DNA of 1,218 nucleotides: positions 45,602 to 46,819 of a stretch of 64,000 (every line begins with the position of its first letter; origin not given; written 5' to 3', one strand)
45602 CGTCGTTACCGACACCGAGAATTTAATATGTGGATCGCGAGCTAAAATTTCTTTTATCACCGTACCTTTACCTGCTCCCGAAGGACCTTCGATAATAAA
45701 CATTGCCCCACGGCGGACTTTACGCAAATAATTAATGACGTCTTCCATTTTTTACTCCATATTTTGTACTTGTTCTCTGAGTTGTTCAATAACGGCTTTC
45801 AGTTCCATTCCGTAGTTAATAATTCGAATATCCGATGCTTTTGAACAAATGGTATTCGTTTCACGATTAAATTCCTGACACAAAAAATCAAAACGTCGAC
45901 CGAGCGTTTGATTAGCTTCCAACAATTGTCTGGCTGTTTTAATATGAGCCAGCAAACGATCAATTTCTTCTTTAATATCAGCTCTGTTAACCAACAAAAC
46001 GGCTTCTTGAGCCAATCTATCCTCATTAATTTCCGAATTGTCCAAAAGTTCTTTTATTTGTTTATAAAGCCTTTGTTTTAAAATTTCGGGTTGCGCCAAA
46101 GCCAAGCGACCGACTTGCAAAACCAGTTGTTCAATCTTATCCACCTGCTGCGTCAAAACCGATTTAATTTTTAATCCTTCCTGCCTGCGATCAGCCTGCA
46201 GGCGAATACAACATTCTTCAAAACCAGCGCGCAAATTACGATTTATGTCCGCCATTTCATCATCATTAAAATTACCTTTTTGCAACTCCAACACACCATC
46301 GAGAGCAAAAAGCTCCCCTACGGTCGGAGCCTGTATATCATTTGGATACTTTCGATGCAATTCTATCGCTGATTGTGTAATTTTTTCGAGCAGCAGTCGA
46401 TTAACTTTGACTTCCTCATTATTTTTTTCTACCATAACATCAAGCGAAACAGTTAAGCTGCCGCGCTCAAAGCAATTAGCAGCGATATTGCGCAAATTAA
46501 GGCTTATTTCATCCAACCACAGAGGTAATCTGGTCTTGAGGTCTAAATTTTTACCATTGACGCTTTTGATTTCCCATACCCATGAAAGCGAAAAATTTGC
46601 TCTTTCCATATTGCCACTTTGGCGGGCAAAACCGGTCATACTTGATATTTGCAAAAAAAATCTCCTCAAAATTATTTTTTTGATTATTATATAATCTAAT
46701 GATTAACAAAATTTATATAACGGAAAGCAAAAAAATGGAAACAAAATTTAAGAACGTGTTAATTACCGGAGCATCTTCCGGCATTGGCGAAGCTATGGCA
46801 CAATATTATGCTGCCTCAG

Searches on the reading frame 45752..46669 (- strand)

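Call 77: search_protein_families(library=pfam, proteins=[window:45752-46669:-], max_evalue=0.001)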
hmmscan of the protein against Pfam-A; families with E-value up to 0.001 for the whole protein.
window:45752-46669:- (305 aa): 2 families
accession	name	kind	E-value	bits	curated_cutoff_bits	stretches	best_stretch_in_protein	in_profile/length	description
PF08340.16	YicC-like_C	-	9.5e-39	132.7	27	1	195-305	10-120/120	Endoribonuclease YicC-like, C-terminal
PF03755.18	YicC-like_N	-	7.4e-29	101.6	25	1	8-169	1-155/156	Endoribonuclease YicC-like, N-terminal region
